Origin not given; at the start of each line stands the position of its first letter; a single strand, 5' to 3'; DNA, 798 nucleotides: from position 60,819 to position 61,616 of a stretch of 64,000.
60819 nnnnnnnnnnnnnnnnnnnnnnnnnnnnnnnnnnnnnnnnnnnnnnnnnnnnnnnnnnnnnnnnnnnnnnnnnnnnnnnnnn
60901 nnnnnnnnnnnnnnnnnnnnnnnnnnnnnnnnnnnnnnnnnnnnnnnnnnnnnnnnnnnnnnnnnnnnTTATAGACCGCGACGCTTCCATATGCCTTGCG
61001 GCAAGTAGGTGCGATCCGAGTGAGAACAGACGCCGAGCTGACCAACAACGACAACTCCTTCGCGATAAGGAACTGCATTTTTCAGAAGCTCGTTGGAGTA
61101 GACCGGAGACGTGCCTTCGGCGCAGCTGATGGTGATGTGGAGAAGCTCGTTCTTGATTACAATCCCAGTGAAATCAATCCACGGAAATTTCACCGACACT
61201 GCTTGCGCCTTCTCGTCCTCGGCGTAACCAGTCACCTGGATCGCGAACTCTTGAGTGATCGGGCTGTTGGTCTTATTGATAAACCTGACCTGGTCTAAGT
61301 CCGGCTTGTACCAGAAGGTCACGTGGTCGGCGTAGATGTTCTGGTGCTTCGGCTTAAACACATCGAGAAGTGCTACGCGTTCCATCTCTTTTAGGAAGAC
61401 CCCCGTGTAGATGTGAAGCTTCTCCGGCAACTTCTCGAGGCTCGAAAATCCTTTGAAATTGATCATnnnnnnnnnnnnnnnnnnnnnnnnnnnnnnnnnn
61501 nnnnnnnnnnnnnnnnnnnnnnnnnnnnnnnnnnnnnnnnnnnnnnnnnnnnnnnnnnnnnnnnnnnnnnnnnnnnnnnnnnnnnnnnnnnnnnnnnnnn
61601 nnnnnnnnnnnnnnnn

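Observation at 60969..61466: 2H phosphoesterase (two HxTx motifs): candidate Acb1-like cyclic-oligonucleotide phosphodiesterase or RNA-repair enzyme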

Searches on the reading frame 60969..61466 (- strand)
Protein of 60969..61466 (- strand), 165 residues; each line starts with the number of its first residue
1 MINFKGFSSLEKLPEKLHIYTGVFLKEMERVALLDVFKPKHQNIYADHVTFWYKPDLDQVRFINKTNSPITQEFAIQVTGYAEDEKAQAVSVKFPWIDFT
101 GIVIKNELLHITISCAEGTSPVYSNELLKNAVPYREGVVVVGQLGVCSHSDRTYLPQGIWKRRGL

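Call 3: search_protein_families(library=pfam, proteins=[window:60969-61466:-], max_evalue=10)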
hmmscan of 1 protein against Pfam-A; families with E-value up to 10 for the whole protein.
window:60969-61466:- (165 aa): 3 families
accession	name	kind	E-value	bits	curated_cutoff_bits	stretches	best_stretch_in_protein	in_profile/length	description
PF08302.16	tRNA_lig_CPD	-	0.0016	18.4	23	1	71-131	161-220/250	Fungal tRNA ligase phosphodiesterase domain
PF07233.18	DUF1425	-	0.099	13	28.3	1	73-107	27-61/96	Protein of unknown function (DUF1425)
PF05952.17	ComX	-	0.23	11.7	25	1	25-52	29-55/55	Bacillus competence pheromone ComX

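Call 4: search_protein_families(library=phrogs, proteins=[window:60969-61466:-], max_evalue=10)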
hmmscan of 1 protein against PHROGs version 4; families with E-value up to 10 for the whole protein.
window:60969-61466:- (165 aa): 2 families
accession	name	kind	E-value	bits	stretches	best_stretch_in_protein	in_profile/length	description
phrog_36523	-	unknown function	3.3e-07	31.5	1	18-130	2-106/134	-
phrog_14010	-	unknown function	0.25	12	1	85-119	119-153/197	-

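Call 5: search_solved_structures(query=window:60969-61466:-, max_evalue=10, show_alignments=3)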
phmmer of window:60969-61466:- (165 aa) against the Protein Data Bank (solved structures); distinct sequences matched with E-value up to 10: 0.

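Call 6: find_homologous_proteins(query=window:60969-61466:-, max_evalue=0.001)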
Query window:60969-61466:- (165 aa): 39 proteins with E <= 0.001 among 76 candidates.
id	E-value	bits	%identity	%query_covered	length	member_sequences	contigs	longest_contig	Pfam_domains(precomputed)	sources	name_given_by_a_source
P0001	2.9e-107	373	100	100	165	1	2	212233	-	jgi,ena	-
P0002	2.0e-80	286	75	100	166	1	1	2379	-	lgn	-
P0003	6.8e-72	258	68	100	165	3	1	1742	PF08302.17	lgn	-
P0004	4.2e-58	214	58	100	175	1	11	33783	PF08302.17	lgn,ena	-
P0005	4.1e-53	197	64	89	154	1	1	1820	-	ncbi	-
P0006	3.2e-48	181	55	100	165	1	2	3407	-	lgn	-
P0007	2.6e-43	165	47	99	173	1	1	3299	-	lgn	-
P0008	1.3e-41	160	49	100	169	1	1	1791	-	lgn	-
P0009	2.7e-40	156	50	89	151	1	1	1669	-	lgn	-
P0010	8.8e-40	154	46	99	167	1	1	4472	-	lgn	-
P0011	4.5e-37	145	44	100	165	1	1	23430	-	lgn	-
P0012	3.6e-31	126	46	89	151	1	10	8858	-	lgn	-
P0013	6.0e-31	125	42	100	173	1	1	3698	-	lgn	-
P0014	7.7e-27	112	45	89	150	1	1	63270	-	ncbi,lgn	-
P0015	1.4e-25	108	40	100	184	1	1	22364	-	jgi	jgi:hypothetical protein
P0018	6.5e-23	99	37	100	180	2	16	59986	-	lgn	-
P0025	3.9e-14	71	39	76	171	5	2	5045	PF08302.17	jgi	-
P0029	1.2e-10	59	42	71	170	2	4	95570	-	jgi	-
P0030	2.2e-10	58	40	68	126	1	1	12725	PF08302.17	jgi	jgi:hypothetical protein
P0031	9.0e-10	56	37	78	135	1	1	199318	-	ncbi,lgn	-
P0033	2.5e-8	52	37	70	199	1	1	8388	PF08302.17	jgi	jgi:hypothetical protein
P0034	8.6e-8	50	38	70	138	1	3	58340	-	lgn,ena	-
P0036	7.2e-7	47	36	66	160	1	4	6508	PF08302.17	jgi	jgi:hypothetical protein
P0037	8.4e-7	47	34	75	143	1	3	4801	PF08302.17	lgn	-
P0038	8.5e-7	47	33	78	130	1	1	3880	PF08302.17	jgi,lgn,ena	-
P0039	1.1e-6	46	34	75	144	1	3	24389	PF08302.17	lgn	-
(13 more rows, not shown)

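Call 7: search_dna_similar(query=window:60969-61466:-, collection=phages, mode=protein, max_evalue=0.01)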
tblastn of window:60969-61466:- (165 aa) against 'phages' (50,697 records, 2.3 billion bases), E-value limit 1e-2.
Records with a match: 2; places in all: 2; records where one place covers at least 80% of the query: 0.
Best place of each record, by identity: <60% 2.
By first word of the organism name: Agrobacterium 2.
By host as written in the record: Agrobacterium tumefaciens C58 2.
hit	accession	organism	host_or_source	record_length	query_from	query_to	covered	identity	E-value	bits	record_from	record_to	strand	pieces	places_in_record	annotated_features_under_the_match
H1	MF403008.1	Agrobacterium phage Atu_ph07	Agrobacterium tumefaciens C58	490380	19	127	66%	26.1%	3e-3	43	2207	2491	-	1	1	hypothetical protein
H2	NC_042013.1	Agrobacterium phage Atu_ph07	Agrobacterium tumefaciens C58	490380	19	127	66%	26.1%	3e-3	43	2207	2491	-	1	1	hypothetical protein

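Call 12: find_encoding_contigs(protein=window:60969-61466:-, flank=10000, max_places=4)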
Protein window:60969-61466:- (165 aa): 3 contigs read that carry it; 2 places shown.
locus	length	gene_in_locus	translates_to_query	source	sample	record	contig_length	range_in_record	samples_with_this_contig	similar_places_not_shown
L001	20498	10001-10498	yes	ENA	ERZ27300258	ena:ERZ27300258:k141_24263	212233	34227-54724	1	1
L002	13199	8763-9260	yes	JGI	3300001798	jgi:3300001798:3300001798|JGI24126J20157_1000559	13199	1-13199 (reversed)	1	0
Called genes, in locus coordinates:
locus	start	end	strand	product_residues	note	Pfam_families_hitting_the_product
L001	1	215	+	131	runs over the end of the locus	-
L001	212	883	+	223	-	-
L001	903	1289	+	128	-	-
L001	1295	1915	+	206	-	-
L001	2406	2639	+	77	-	-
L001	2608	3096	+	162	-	-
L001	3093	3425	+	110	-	-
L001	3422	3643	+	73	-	-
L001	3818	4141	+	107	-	-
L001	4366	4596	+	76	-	-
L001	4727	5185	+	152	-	-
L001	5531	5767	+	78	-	-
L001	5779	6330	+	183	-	PF13671:AAA_33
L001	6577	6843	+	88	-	-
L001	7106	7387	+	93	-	-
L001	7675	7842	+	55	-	-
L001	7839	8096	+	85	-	-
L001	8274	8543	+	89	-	-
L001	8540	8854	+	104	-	-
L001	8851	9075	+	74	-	-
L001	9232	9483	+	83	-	-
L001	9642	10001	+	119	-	-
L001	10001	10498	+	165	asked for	-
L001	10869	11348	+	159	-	-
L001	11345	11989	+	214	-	-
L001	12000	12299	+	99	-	-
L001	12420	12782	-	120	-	-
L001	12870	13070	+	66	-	-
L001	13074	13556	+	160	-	PF13529:Peptidase_C39_2, PF03412:Peptidase_C39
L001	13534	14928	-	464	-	-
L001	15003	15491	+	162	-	-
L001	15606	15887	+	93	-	-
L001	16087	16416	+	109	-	-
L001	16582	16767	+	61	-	-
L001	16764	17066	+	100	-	-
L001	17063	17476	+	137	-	-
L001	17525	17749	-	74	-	-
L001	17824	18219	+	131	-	-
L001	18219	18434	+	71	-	-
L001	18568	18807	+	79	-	-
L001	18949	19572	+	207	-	-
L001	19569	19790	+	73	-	-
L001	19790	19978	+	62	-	-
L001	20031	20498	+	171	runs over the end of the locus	-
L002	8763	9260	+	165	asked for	-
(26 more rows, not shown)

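Call 13: search_solved_structures(query=A1, max_evalue=10, show_alignments=3)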
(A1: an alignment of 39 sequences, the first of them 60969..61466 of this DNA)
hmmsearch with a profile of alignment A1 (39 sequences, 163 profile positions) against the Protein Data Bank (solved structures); distinct sequences matched with E-value up to 10: 256 (the best 60 are shown).
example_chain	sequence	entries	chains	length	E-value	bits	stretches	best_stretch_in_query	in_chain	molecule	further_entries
9nvv_b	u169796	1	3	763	0.032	16.9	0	107-137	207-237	HIV envelope gp120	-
8gje_A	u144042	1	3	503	0.045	16.4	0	107-136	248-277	CZA97.12 SOSIP.664 Envelope glycoprotein gp120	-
7l8t_A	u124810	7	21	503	0.047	16.3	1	107-138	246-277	BG505 SOSIP.v5.2 N241/N289 - gp120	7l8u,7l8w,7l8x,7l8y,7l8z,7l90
7l7t_A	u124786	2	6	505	0.048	16.3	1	107-138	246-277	BG505 SOSIP.v5.2(7S) - gp120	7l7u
6vl5_C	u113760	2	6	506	0.048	16.3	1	107-138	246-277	BG505 SOSIP.v5.2(7S) - gp120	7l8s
6vfl_A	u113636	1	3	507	0.048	16.3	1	107-138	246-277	BG505-SOSIPv5.2(7S) - gp120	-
9axd_A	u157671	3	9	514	0.05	16.3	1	107-138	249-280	Surface protein gp120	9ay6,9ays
8d0y_G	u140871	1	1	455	0.05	16.3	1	107-138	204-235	BG505SOSIPv8 gp120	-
8sw7_A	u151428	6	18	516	0.05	16.2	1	107-138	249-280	BG505 Boost 2 gp120 | Surface protein gp120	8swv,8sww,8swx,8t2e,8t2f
6vkn_A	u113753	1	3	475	0.052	16.2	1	107-138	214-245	Envelope glycoprotein gp160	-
7l87_C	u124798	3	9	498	0.053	16.2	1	107-138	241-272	BG505 SOSIP MD39 - gp120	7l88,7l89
7l86_E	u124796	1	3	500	0.053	16.2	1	107-138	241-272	BG505 SOSIP MD39 - gp120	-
8f7t_C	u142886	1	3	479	0.059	16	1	107-137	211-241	HIV-1 Env gp120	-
7mdt_A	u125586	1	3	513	0.059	16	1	107-137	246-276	Surface protein gp120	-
6vlr_A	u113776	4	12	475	0.06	16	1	107-137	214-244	Envelope glycoprotein gp120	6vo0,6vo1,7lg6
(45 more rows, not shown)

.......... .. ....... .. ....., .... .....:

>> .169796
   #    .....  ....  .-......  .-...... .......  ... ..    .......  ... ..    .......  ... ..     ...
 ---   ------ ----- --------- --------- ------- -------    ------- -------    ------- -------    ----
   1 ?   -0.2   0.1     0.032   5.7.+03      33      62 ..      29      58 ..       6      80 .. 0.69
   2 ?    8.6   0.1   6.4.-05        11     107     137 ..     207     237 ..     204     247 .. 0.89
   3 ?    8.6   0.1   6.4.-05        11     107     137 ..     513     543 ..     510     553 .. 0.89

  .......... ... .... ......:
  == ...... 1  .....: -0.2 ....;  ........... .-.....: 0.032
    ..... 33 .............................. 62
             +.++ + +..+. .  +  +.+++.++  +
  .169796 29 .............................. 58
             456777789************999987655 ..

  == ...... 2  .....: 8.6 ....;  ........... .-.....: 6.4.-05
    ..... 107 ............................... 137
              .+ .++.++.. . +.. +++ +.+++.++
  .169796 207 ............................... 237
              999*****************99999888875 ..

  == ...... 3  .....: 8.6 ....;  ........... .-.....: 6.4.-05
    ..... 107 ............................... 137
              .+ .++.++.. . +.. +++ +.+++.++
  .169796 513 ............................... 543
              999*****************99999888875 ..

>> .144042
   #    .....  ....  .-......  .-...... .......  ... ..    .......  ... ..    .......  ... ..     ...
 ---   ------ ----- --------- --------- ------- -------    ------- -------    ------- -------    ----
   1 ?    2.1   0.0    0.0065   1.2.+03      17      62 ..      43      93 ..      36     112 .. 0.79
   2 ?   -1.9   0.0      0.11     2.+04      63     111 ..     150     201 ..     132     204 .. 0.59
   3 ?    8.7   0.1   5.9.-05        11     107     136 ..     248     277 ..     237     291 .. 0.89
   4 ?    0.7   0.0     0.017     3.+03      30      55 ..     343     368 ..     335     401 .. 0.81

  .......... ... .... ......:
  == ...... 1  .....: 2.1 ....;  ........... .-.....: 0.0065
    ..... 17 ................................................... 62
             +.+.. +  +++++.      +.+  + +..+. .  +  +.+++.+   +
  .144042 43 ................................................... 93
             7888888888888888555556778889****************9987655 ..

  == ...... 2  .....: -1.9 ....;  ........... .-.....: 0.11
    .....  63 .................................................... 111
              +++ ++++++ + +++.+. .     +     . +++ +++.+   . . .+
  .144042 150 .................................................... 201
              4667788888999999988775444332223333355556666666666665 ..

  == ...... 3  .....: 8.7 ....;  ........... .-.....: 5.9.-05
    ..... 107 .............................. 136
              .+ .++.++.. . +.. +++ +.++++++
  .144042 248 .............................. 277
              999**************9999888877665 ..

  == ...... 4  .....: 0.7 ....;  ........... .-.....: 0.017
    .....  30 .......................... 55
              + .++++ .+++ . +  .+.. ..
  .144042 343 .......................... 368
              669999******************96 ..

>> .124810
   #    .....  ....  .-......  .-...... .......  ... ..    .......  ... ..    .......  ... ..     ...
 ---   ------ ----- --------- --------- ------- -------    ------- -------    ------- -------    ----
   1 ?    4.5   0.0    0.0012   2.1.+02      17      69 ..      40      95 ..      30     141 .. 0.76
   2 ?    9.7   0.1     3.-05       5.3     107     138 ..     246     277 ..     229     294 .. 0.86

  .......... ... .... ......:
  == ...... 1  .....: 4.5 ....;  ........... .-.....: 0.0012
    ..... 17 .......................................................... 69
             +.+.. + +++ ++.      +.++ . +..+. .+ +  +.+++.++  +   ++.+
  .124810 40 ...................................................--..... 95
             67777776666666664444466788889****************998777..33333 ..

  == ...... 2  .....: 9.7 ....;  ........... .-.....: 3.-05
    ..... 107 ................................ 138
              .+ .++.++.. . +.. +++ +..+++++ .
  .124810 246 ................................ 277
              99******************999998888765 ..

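Call 15: search_protein_families(library=pfam, proteins=[L001:5779-6330:+], max_evalue=0.01)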
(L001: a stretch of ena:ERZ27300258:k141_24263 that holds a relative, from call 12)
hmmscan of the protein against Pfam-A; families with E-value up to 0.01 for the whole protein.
L001:5779-6330:+ (183 aa): 1 family
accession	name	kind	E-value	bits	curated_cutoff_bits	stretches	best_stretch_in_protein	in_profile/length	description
PF13671.12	AAA_33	-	1.7e-09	38.5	27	1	2-148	1-114/143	AAA domain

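Call 18: search_protein_families(library=pfam, alignment_id=A1, max_evalue=0.01)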
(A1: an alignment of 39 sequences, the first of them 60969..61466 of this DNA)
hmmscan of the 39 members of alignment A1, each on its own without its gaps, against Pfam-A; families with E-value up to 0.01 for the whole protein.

A. member 1, window:60969-61466:- (165 aa): 1 family
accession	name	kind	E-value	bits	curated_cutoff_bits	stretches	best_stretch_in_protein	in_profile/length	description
PF08302.16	tRNA_lig_CPD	-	0.0016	18.4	23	1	71-131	161-220/250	Fungal tRNA ligase phosphodiesterase domain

B. families by the number of members that match (of 39 scanned): 2 families
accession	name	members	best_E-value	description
PF08302.16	tRNA_lig_CPD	31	2.4e-08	Fungal tRNA ligase phosphodiesterase domain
PF02834.22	LigT_PEase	2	0.0083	LigT like Phosphoesterase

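Call 19: predict_structure(alignment_id=A1)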
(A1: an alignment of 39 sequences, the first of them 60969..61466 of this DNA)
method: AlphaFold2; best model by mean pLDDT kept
length: 165 residues; sequences in the alignment: 39
mean_pLDDT: 92.7   pTM: 0.85
mean pLDDT of the five models: 92.7, 91.8, 91.6, 90.0, 89.5
residues with pLDDT >= 90: 147; 70-90: 3; 50-70: 15; < 50: 0
segments of 3 or more residues with pLDDT < 50: none
pLDDT, mean of each block of 10 residues (from residue 1): 55 79 97 98 98 96 95 97 98 94 96 98 95 95 97 94 92
secondary structure, 60 per line:
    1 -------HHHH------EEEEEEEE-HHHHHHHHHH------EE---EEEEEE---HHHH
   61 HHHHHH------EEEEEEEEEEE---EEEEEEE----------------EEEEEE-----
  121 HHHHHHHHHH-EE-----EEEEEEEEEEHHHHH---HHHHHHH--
elements in order: H8-11 E18-25 H27-36 E48-53 H57-66 E73-83 E87-93 E110-115 H121-130 E139-148 H149-153 H157-163

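Call 21: fold_search(model_id=the predicted structure, library=pdb)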
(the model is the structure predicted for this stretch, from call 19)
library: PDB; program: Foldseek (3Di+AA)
matches with E <= 10: 670; with E <= 0.001: 29
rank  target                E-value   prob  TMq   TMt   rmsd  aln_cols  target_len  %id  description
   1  6u05                  7.0e-05  1.00  0.49  0.22   8.2       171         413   19  Crystal Structure of Fungal RNA Kinase (released 2019-11-06)
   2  4wdd                  2.7e-04  1.00  0.57  0.47   5.3       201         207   10  Catalytic domain of mouse 2',3'-cyclic nucleotide 3'- phosphodiesterase, with mutation T232A, complexed with citrate (released 2015-09-30)
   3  9erw_B                2.7e-04  1.00  0.58  0.48   4.6       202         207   11  Mouse CNPase catalytic domain with nanobody 8C (released 2024-12-11)
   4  4wc9                  2.9e-04  1.00  0.52  0.43   5.4       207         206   11  Catalytic domain of mouse 2',3'-cyclic nucleotide 3'- phosphodiesterase, with mutation F235L (released 2015-09-23)
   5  4wfr                  3.0e-04  1.00  0.55  0.46   6.2       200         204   10  Catalytic domain of mouse 2',3'-cyclic nucleotide 3'- phosphodiesterase, with mutation T232A, complexed with 2'-AMP (released 2015-09-30)
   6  7qzs                  3.6e-04  1.00  0.58  0.47   5.0       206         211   12  Crystal structure of mouse CNPase catalytic domain, G324D mutant (released 2023-02-15)
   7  2yp0                  3.8e-04  1.00  0.57  0.46   4.9       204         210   11  Catalytic domain of mouse 2',3'-cyclic nucleotide 3'- phosphodiesterase, crystallized with 2'-AMPS (released 2013-07-10)
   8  9etl_B                4.5e-04  1.00  0.54  0.44   6.9       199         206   12  Mouse CNPase catalytic domain with nanobody 8D (released 2024-12-11)
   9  2y3x_A                5.1e-04  1.00  0.54  0.43   6.9       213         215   13  Catalytic domain of mouse 2',3'-cyclic nucleotide 3'- phosphodiesterase, complexed with sulfate (released 2012-01-25)
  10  4wdh                  5.4e-04  1.00  0.58  0.46   5.1       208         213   10  Catalytic domain of mouse 2',3'-cyclic nucleotide 3'- phosphodiesterase, with mutation Y168A (released 2015-09-30)
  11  4wbi                  5.7e-04  1.00  0.56  0.46   5.0       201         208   10  Catalytic domain of mouse 2',3'-cyclic nucleotide 3'- phosphodiesterase, with mutations H230Q and H309Q (released 2015-09-23)
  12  9etj_B                5.7e-04  1.00  0.55  0.45   7.4       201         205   12  Mouse CNPase catalytic domain with nanobody 10E (released 2024-12-11)
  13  2yph                  6.0e-04  1.00  0.58  0.47   4.4       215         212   10  Catalytic domain of mouse 2',3'-cyclic nucleotide 3'- phosphodiesterase, with mutation H230S, crystallized with 2',3-(RP (released 2013-07-10)
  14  2yq9                  6.0e-04  1.00  0.53  0.42   6.9       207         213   12  Catalytic domain of mouse 2',3'-cyclic nucleotide 3'- phosphodiesterase, with mutation V321A, crystallized with 2'-AMP (released 2013-07-10)
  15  9etl_A                6.0e-04  1.00  0.54  0.44   6.7       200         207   12  Mouse CNPase catalytic domain with nanobody 8D (released 2024-12-11)
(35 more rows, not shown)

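Call 29: find_encoding_contigs(protein=P0031, flank=10000, max_places=2)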
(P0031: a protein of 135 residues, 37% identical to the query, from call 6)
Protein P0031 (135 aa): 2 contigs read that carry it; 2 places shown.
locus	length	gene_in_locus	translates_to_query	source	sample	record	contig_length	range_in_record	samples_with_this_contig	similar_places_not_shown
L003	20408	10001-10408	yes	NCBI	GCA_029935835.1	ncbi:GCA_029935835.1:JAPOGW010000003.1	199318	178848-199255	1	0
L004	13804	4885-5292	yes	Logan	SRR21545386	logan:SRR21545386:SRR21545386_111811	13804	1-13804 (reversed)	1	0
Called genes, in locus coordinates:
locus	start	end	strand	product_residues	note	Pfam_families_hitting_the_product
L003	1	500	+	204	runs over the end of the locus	-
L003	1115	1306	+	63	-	-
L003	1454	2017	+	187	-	-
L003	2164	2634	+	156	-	-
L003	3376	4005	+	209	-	-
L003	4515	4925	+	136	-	-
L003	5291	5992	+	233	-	PF08902:DUF1848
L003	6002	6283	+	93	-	-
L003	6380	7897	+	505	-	-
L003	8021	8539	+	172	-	-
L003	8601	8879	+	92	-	-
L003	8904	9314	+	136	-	-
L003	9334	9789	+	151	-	-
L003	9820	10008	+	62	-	-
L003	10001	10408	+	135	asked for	-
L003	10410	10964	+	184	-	-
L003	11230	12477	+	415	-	PF22751:DUF488-N3a (weak), PF10686:YAcAr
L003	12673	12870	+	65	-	-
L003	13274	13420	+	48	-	-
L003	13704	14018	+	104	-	-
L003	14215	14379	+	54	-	-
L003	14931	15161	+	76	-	-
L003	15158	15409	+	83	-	-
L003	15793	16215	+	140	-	PF00436:SSB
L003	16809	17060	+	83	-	-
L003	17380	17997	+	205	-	PF18129:SH3_12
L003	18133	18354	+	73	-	-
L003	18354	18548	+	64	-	-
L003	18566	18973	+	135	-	-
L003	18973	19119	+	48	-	-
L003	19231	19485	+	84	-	-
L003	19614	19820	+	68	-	-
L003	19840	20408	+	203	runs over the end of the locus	-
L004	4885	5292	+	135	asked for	-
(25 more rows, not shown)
